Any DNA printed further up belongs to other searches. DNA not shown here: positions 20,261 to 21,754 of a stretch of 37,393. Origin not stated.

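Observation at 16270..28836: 19-gene, three-module operon: HydBG/AsrAB-like oxidoreductase + group-4 [NiFe]-hydrogenase + full Mrp antiporter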

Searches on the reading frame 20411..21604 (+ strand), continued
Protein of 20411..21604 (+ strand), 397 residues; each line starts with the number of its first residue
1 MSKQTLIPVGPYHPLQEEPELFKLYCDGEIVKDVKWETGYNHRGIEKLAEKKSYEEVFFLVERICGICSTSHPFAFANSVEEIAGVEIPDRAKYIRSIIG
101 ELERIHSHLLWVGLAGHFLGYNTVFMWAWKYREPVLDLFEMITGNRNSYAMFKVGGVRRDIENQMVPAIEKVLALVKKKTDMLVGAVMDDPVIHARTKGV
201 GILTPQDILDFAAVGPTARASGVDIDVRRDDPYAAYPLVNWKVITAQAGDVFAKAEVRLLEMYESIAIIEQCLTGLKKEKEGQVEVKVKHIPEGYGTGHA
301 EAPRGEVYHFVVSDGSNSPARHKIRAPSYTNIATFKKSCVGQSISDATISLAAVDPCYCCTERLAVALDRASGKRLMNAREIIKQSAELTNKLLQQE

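Call 43: search_solved_structures(query=window:20411-21604:+, max_evalue=1e-45, show_alignments=5)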
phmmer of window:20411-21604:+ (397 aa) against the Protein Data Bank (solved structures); distinct sequences matched with E-value up to 1e-45: 18.
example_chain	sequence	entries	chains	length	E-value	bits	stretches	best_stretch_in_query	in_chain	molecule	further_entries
6cfw_L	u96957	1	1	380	8.4e-84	284.9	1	6-363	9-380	Membrane-bound hydrogenase subunit alpha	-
7z0s_E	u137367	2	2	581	2.7e-82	279.9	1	3-392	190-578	Formate hydrogenlyase subunit 5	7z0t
2fug_4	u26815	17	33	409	2.3e-63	217.6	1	7-277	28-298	NADH-quinone oxidoreductase chain 4 | NADH-QUINONE OXIDOREDUCTASE SUBUNIT 4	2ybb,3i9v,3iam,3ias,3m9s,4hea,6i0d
7q5y_B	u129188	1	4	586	1.2e-56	195.5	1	6-279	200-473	NADH-quinone oxidoreductase subunit C/D 2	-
6u8y_L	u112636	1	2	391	2.8e-50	174.5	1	9-357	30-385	NADH dehydrogenase subunit D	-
8e9g_D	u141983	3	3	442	5.4e-50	173.6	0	5-278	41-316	NADH-quinone oxidoreductase subunit D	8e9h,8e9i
6h8k_C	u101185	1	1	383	5.6e-48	166.9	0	7-279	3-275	NUCM protein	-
6hum_H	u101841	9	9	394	6.9e-48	166.6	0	5-279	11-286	NAD(P)H-quinone oxidoreductase subunit H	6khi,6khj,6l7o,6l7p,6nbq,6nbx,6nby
6gcs_C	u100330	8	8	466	8.2e-48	166.4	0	7-278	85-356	49-KDA PROTEIN (NUCM) | Subunit NUCM of NADH:Ubiquinone Oxidoreductase (Complex I) | NUCM protein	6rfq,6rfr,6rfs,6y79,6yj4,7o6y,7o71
7arc_D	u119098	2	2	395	1e-47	166.1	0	7-276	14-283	ND7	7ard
7wfg_H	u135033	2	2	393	1.9e-47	165.2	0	6-277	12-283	NAD(P)H-quinone oxidoreductase subunit H, chloroplastic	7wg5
9iho_D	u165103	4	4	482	3.6e-47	164.2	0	8-277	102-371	NUCM (49 kDa) subunit of mitochondrial NADH:ubiquinone oxidoreductase (Complex I)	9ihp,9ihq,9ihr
4wz7_C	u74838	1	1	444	4.2e-47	164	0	7-278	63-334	NUCM protein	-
7b0n_D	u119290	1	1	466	5.6e-47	163.6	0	7-278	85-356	NUCM protein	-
8ba0_D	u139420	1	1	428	1.1e-46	162.7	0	7-276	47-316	Complex I-49kD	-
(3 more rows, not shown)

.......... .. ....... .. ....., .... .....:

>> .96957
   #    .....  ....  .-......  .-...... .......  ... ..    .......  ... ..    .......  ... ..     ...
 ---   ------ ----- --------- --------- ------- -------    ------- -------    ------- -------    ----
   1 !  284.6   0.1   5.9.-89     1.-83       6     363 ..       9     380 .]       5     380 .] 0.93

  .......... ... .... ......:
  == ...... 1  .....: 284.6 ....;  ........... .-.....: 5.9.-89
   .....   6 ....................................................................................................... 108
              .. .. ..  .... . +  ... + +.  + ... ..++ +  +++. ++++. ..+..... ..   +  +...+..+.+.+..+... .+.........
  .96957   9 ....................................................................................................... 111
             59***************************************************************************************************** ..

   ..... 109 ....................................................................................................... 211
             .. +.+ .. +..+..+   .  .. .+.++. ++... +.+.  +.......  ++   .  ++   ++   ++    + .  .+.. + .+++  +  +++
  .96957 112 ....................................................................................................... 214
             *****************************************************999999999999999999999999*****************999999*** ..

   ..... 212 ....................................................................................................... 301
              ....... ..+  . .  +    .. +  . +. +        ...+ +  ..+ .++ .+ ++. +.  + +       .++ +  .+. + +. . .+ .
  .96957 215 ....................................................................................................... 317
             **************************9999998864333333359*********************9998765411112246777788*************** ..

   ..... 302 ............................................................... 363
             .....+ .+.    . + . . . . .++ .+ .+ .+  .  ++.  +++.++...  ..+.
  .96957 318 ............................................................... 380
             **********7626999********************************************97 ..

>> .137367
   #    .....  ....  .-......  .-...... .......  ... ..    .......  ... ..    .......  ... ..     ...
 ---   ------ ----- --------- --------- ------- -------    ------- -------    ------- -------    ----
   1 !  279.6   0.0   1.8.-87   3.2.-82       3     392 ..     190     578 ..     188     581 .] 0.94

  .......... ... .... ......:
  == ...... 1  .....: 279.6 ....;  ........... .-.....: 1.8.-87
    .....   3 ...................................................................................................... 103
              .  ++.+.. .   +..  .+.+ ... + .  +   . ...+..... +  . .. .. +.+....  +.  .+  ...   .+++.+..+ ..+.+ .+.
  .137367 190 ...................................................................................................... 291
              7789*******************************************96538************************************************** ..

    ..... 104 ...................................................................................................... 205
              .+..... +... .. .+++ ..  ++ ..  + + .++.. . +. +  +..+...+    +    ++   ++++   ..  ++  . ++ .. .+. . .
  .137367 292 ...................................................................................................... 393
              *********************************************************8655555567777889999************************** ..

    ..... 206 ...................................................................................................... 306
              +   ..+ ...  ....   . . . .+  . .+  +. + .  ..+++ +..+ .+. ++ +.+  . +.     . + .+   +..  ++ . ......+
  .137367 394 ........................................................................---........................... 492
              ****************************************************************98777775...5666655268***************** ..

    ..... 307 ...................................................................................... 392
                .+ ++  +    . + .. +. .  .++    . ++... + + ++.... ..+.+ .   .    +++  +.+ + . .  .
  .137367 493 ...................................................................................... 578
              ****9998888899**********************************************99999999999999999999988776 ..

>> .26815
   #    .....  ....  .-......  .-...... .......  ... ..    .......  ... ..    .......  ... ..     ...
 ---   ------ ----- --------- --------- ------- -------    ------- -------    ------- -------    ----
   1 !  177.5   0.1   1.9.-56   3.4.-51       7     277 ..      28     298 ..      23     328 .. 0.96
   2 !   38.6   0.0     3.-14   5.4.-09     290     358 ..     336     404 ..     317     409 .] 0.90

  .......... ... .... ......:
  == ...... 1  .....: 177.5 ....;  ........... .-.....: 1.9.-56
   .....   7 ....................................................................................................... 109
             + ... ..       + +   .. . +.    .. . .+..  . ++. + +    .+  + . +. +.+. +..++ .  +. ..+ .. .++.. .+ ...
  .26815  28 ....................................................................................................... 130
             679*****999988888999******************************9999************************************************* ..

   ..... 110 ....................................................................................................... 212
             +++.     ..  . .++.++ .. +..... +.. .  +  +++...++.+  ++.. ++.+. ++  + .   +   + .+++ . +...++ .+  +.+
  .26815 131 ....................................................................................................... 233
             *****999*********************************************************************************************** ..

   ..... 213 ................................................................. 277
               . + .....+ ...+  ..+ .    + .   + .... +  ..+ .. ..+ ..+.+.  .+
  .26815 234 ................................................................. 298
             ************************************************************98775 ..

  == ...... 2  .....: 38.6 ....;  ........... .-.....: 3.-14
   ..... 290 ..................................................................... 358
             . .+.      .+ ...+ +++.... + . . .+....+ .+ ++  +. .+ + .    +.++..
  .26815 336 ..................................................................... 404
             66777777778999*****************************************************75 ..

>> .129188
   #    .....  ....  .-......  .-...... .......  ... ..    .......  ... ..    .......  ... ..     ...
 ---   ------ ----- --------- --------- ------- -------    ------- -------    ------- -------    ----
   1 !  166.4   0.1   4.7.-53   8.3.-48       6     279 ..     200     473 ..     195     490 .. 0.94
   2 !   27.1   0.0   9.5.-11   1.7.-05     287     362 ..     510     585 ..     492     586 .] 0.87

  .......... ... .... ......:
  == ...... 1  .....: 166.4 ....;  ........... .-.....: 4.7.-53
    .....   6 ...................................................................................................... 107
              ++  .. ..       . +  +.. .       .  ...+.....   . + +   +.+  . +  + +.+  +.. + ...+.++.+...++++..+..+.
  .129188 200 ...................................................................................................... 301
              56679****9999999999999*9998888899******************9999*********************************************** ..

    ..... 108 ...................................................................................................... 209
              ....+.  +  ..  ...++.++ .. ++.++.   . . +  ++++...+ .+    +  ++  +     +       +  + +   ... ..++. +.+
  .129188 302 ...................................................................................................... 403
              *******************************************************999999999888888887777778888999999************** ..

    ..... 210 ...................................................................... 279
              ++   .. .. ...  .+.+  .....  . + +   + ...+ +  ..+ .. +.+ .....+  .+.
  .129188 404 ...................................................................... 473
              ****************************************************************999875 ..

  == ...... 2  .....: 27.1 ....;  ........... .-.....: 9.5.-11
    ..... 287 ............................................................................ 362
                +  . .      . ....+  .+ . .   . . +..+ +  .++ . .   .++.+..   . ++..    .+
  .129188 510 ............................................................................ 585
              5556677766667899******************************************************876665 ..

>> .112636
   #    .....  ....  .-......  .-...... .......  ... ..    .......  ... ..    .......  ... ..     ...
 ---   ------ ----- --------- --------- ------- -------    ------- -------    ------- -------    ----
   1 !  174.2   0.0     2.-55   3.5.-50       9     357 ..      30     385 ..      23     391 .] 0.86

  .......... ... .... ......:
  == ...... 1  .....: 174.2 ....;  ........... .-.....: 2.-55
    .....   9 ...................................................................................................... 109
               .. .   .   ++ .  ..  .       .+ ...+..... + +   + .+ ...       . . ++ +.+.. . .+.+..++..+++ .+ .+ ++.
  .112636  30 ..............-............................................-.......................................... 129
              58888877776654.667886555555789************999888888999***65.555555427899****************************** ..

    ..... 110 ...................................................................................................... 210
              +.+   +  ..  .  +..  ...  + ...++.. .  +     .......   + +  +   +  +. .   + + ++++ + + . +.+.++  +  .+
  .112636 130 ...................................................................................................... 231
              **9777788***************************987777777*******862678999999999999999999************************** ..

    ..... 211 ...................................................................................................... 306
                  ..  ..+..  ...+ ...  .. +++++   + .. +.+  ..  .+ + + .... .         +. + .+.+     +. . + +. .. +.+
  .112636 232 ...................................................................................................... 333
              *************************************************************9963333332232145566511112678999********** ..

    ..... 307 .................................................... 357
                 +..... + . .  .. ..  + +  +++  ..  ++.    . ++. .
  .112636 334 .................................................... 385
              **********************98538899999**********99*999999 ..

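Call 61: find_related_loci(query=A1, collection=metagenome_contigs, flank=10000)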
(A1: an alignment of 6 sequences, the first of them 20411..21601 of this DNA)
Query A1 (397 aa) in metagenome_contigs; peptide patterns used: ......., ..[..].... (x = any residue, [..] = any of these).
600 stretches matched a pattern (row limit reached: there are more); 550 encode a relative of the query (tblastn E <= 1e-3); the best 80 are kept; 80 distinct loci.
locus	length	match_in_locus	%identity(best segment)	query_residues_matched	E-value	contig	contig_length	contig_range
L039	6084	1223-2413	92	1-397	0e+0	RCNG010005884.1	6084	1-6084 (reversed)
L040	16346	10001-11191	92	1-397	0e+0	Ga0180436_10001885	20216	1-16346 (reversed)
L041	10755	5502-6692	93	1-397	0e+0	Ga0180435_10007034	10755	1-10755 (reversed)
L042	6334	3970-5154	91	1-395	0e+0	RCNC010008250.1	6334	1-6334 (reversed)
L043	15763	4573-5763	91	1-397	0e+0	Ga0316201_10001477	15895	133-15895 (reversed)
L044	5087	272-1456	91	1-395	0e+0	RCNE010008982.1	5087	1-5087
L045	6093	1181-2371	90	1-397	0e+0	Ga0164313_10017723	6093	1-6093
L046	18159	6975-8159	90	1-395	0e+0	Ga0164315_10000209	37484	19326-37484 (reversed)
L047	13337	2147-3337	88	1-397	0e+0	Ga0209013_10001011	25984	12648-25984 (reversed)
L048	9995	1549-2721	89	3-393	0e+0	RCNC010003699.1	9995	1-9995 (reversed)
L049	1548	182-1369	84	1-396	0e+0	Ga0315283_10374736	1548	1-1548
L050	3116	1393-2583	87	1-397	0e+0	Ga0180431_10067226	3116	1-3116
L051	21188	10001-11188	84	1-396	0e+0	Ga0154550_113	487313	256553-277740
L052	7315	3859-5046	83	1-396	0e+0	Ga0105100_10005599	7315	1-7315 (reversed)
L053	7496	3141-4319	84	1-393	0e+0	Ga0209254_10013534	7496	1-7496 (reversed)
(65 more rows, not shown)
